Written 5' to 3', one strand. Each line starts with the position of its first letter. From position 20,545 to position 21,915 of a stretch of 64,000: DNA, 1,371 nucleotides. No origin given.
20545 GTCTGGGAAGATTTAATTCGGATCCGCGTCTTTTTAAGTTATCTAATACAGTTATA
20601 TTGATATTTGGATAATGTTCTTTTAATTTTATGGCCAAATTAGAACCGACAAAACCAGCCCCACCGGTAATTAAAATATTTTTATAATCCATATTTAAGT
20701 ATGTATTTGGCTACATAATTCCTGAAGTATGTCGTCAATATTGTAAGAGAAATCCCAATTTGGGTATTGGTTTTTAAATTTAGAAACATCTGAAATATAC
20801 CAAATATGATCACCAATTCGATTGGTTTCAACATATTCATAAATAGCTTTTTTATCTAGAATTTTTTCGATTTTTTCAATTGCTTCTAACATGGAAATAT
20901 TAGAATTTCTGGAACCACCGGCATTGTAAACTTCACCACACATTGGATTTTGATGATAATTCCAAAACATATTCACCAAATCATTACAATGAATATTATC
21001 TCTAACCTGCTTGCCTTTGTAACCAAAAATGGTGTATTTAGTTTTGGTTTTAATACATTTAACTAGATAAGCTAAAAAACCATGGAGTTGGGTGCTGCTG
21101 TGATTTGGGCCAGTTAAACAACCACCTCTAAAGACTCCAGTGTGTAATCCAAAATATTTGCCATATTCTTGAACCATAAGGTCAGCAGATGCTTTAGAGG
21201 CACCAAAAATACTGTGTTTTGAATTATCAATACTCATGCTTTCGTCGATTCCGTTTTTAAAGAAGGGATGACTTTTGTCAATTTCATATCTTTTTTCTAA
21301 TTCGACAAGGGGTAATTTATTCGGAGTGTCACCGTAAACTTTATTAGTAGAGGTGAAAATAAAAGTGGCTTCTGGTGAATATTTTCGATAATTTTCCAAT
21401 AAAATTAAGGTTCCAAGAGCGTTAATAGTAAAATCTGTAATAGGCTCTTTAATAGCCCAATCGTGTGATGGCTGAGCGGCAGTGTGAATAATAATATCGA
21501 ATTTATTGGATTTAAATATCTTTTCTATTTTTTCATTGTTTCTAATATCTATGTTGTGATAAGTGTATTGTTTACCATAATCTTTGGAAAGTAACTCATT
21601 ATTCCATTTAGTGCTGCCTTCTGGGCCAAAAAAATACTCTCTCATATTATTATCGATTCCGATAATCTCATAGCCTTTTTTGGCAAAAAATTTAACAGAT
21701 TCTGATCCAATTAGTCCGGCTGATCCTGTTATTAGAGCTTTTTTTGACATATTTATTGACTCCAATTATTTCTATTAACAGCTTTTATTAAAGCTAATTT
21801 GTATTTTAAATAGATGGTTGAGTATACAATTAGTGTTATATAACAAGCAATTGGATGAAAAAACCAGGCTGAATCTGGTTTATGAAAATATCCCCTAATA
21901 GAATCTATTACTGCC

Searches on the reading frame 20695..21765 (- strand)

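Call 77: search_protein_families(library=pfam, proteins=[window:20695-21765:-], max_evalue=0.0001)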
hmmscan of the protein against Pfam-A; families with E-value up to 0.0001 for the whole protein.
window:20695-21765:- (356 aa): 6 families
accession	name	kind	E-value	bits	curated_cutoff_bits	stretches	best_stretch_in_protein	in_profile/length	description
PF01370.27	Epimerase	-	1.6e-39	136.2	20.9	1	10-283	1-240/240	NAD dependent epimerase/dehydratase family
PF16363.11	GDP_Man_Dehyd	-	8.4e-34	117.9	27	1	11-349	1-331/332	GDP-mannose 4,6 dehydratase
PF04321.23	RmlD_sub_bind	-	3.1e-11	43.3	27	1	9-147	2-108/287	RmlD substrate binding domain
PF02719.21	Polysacc_synt_2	-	9e-08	32.1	20.2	1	11-143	2-131/293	Polysaccharide biosynthesis protein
PF07993.18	NAD_binding_4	-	3.2e-07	30.2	20.1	1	86-246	86-238/258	Male sterility protein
PF01073.25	3Beta_HSD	-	1.4e-06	28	22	1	11-159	1-135/280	3-beta hydroxysteroid dehydrogenase/isomerase family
